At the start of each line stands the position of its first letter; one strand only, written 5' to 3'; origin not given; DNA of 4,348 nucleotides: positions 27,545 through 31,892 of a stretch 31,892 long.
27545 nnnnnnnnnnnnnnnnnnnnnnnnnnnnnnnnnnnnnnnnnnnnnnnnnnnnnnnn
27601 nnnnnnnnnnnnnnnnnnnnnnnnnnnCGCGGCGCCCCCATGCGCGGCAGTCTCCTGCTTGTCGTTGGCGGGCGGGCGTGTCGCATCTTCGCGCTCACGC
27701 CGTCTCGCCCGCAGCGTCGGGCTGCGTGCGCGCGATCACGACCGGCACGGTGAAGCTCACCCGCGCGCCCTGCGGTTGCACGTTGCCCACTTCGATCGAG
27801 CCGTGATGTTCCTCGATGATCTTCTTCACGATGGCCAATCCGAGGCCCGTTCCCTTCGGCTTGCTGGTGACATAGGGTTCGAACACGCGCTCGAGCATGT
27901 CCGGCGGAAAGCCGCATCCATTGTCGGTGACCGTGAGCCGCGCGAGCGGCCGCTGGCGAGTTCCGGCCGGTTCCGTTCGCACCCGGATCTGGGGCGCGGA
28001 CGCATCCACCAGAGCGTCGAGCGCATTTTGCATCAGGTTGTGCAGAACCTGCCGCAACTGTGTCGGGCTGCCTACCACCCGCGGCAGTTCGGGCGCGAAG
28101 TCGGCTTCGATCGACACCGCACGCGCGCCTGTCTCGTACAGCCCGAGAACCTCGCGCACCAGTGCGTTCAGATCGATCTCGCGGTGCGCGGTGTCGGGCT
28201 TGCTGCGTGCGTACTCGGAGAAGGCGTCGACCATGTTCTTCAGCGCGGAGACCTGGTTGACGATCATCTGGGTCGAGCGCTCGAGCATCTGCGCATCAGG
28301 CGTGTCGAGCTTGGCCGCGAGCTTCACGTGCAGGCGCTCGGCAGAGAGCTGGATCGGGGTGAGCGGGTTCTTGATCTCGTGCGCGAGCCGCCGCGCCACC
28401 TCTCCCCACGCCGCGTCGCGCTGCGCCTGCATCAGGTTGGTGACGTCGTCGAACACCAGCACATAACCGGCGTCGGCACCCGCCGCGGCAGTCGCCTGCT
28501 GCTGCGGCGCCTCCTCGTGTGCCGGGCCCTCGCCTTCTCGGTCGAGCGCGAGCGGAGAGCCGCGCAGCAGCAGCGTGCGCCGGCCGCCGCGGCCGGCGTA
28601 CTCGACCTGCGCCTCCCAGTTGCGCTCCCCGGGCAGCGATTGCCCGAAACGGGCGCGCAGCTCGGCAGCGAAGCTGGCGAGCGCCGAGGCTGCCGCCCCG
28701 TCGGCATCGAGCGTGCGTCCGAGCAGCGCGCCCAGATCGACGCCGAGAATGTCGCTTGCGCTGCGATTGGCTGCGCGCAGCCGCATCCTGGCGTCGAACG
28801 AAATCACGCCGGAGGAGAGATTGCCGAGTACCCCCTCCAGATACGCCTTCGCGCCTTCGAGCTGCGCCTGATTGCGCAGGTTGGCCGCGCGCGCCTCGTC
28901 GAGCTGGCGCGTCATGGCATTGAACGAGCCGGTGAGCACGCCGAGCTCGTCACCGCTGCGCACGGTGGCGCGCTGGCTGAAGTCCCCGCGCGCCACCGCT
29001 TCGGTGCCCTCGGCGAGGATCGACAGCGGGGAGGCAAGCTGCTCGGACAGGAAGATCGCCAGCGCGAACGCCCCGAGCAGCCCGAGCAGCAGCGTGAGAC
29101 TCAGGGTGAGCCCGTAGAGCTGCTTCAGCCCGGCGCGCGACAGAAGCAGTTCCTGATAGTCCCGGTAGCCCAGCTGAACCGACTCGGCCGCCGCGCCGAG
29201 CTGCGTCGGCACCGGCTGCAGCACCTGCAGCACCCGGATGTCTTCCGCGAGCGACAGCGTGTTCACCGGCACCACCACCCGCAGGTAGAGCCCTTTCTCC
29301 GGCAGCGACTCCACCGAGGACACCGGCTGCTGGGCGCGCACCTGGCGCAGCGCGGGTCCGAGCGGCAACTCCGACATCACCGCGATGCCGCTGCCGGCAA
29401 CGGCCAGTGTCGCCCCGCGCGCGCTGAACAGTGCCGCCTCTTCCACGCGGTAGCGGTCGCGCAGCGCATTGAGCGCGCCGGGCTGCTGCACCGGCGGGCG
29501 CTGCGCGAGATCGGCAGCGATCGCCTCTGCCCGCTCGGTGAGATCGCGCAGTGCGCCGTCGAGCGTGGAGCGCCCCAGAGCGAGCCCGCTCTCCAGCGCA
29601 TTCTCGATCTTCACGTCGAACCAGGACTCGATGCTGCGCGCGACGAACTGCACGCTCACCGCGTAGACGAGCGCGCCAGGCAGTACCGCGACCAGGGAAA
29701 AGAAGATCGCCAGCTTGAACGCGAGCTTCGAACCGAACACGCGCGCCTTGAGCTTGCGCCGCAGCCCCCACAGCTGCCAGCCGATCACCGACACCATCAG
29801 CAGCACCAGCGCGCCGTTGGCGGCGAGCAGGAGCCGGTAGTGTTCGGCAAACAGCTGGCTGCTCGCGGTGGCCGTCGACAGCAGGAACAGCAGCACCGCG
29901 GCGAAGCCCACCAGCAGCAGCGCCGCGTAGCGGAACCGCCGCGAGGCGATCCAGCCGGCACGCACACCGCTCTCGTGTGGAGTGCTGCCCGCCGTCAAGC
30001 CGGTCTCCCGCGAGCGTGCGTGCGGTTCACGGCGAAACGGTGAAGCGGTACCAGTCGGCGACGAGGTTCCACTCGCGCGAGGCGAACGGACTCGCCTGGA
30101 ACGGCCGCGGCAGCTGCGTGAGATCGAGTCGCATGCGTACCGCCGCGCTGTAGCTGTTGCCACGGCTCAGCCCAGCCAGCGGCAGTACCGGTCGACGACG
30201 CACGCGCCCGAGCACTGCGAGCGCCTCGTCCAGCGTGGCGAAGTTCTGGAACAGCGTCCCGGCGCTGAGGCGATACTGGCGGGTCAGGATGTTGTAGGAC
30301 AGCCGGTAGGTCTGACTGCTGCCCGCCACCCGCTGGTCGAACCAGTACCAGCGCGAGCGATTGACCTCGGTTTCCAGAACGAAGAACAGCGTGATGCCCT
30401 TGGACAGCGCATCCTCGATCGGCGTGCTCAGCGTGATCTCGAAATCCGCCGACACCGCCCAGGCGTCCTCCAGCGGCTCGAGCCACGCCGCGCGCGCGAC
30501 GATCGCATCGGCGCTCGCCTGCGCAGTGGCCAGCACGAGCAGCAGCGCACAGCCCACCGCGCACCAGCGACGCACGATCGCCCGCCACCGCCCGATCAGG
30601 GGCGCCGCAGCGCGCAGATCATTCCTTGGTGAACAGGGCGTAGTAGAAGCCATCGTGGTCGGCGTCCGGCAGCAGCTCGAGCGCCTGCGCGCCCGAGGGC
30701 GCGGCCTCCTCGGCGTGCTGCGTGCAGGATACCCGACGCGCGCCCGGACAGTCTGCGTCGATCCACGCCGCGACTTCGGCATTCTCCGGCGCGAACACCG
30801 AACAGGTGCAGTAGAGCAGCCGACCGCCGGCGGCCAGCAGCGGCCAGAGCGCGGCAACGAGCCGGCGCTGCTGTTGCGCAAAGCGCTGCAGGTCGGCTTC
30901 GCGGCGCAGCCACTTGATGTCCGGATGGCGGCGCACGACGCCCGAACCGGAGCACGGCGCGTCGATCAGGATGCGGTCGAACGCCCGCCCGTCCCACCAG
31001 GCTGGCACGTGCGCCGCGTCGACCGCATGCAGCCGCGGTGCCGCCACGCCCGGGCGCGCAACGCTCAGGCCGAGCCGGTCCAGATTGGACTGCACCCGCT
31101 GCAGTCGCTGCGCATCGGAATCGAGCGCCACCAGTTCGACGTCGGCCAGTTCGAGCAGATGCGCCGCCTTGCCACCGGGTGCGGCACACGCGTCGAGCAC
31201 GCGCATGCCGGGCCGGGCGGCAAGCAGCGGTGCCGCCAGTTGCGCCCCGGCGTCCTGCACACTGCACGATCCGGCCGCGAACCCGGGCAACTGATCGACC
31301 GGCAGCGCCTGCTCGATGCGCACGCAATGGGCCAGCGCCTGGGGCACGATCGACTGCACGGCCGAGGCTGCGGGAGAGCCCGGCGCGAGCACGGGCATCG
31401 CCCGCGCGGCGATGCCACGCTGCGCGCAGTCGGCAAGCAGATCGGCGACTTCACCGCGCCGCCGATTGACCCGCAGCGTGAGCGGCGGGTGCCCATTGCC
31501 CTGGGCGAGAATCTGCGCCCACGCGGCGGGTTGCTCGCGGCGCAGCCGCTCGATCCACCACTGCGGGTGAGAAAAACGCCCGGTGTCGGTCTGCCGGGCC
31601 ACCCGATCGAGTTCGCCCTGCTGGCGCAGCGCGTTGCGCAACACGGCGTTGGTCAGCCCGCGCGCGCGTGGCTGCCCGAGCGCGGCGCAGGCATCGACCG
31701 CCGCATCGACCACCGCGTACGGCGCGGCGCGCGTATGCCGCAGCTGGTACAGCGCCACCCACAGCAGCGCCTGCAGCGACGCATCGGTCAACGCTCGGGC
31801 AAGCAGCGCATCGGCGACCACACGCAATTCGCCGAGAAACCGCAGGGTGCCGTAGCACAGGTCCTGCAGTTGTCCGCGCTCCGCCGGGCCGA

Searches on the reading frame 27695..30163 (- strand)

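Call 9: search_protein_families(library=pfam, proteins=[window:27695-30163:-], max_evalue=0.01)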
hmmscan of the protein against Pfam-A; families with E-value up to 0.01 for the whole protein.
window:27695-30163:- (822 aa): 7 families
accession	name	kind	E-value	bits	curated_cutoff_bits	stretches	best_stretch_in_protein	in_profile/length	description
PF02518.31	HATPase_c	-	8.7e-26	91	26.4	1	699-808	2-109/111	Histidine kinase-, DNA gyrase B-, and HSP90-like ATPase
PF00672.30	HAMP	-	5.3e-15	55.9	25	1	373-422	3-52/53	HAMP domain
PF00512.31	HisKA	-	4.9e-08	33.3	26.9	1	587-654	3-63/66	His Kinase A (phospho-acceptor) domain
PF08448.16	PAS_4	-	1.2e-07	32.4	23.1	1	448-539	3-89/110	PAS fold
PF19312.4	NtrY_N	-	0.0001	22.2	23.2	1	81-221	9-150/291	NtrY N-terminal region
PF13188.13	PAS_8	-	0.0011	19.2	21.8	1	441-488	2-50/65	PAS domain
PF12860.13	PAS_7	-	0.0041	17.7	27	0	447-476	2-31/115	PAS fold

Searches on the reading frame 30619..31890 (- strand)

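Call 9: search_protein_families(library=pfam, proteins=[window:30619-31890:-], max_evalue=0.01)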
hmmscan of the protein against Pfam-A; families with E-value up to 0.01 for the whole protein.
window:30619-31890:- (423 aa): 3 families
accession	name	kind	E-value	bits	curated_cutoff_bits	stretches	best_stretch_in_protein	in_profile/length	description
PF01189.24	Methyltr_RsmB-F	-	5.5e-52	176.8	27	1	222-420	3-198/199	16S rRNA methyltransferase RsmB/F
PF22458.1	RsmF-B_ferredox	-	4.4e-18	65.6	27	1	108-168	1-61/74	Methyltr_RsmF/B-like, ferredoxin-like domain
PF01029.23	NusB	-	4.3e-15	56.7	23.1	1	3-89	43-133/133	NusB family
